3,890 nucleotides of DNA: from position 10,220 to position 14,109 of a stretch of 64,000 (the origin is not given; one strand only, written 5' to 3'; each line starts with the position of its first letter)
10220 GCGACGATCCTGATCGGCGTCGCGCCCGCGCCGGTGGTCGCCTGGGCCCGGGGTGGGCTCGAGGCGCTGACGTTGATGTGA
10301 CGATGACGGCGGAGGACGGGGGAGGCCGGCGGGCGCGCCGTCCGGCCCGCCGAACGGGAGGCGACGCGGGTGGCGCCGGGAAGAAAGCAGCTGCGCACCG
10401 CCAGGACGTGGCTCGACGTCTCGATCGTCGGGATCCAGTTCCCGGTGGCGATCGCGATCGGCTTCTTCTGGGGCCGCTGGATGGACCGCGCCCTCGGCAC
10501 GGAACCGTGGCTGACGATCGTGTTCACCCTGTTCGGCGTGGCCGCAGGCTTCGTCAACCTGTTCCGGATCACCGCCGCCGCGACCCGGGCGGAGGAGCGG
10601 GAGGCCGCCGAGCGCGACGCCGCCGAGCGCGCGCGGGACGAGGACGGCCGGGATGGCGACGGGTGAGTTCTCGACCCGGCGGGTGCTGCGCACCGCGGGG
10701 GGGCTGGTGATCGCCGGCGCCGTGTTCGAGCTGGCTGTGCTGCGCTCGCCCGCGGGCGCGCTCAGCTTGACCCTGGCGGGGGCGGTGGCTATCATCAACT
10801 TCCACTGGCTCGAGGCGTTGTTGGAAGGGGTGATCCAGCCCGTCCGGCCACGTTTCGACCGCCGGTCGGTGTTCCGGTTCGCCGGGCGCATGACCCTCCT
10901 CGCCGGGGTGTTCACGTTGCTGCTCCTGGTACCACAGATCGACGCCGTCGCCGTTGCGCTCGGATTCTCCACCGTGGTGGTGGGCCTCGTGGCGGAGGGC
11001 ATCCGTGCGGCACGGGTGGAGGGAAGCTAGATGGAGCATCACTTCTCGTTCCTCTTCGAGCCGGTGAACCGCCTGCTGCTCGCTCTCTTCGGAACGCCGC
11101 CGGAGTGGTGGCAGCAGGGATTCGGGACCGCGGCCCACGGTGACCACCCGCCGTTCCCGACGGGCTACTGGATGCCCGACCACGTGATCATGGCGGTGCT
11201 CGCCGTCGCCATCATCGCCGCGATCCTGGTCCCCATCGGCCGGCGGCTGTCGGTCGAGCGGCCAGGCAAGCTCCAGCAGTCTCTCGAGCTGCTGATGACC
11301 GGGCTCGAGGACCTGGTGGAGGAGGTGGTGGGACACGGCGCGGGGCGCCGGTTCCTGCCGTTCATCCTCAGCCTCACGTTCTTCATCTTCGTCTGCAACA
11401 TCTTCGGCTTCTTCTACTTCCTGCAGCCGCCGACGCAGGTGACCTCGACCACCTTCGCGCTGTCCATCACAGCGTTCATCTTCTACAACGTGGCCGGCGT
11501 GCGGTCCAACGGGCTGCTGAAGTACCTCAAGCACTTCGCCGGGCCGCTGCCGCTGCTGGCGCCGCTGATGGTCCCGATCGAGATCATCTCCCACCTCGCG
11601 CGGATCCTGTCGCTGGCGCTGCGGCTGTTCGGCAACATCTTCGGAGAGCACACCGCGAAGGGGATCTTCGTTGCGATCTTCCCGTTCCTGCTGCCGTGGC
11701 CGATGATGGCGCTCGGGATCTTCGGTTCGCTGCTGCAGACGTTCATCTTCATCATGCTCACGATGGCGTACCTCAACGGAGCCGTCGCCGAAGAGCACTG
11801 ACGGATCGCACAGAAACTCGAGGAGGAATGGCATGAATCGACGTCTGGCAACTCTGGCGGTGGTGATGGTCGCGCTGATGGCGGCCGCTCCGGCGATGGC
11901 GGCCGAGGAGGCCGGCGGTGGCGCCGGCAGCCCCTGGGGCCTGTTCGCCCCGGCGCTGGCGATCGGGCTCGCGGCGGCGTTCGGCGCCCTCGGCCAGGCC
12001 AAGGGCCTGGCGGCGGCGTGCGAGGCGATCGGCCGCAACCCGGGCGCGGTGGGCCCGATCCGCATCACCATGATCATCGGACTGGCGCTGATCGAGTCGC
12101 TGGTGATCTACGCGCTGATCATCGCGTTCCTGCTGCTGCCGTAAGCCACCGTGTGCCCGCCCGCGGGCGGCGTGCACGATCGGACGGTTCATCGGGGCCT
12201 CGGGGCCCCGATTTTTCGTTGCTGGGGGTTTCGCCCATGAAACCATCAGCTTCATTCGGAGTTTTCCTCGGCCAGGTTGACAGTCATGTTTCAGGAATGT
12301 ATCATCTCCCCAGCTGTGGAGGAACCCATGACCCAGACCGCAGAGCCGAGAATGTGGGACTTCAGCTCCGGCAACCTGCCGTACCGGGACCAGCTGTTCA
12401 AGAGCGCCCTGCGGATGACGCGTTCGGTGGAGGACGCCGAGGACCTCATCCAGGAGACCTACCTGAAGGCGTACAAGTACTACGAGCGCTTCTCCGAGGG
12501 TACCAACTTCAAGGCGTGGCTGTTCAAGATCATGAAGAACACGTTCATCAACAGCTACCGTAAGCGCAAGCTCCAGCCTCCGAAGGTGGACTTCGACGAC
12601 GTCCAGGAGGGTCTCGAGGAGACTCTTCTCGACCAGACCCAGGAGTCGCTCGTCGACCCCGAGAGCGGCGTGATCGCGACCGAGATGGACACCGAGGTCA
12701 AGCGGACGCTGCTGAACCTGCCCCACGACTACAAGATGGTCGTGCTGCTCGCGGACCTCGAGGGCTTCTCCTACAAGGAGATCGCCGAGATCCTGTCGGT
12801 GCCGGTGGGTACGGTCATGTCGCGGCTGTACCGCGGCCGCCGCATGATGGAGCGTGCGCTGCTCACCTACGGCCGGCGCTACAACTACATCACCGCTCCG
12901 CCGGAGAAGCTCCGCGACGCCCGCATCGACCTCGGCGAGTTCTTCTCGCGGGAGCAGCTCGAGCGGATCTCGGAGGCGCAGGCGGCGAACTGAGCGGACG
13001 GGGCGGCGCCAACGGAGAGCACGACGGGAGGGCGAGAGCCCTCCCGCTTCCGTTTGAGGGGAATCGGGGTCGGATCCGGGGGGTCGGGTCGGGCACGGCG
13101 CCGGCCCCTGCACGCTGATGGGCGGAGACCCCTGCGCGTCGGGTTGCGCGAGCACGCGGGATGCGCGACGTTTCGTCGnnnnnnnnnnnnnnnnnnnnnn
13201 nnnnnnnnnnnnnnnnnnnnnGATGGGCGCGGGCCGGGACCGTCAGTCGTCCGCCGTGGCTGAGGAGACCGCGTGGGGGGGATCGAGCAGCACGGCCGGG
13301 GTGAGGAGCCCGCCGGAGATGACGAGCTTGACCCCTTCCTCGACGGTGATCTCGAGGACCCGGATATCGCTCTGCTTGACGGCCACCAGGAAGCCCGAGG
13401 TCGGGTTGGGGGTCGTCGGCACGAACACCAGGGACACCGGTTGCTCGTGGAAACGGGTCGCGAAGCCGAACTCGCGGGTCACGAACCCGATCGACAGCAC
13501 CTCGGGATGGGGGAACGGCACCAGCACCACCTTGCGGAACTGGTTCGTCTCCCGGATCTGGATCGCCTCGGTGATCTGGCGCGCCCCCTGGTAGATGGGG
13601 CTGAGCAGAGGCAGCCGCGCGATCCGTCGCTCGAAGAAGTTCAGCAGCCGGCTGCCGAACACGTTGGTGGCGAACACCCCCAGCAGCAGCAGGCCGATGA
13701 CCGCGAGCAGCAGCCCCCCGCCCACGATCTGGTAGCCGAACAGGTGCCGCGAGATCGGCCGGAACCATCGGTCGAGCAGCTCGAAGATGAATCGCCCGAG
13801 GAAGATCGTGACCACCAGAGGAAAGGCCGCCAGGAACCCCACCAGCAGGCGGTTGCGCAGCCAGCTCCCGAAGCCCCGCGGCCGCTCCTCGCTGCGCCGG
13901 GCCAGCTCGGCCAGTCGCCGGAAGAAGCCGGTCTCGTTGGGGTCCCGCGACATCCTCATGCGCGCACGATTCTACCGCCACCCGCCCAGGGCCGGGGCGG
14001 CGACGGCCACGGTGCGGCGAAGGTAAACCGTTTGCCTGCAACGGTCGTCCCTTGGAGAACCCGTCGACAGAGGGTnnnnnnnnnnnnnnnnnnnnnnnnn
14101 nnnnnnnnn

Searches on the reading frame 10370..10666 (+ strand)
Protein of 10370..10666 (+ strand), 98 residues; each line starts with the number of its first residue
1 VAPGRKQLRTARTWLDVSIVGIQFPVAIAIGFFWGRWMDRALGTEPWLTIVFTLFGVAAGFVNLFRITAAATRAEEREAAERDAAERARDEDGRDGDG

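Call 105: search_protein_families(library=pfam, proteins=[window:10370-10666:+], max_evalue=0.001)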
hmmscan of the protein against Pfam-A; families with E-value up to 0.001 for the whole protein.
window:10370-10666:+ (98 aa): 1 family
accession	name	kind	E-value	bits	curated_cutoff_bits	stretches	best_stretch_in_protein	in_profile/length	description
PF09527.15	ATPase_gene1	-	1.5e-17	63.8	26.6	1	15-66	2-53/54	Putative F0F1-ATPase subunit Ca2+/Mg2+ transporter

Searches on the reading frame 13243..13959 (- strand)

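Call 63: search_protein_families(library=pfam, proteins=[window:13243-13959:-], max_evalue=0.001)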
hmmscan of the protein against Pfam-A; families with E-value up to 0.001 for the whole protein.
window:13243-13959:- (238 aa): 1 family
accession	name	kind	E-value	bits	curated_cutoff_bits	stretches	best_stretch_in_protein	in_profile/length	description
PF04367.18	DUF502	-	1.1e-28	99.7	23.8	1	84-188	1-107/107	Protein of unknown function (DUF502)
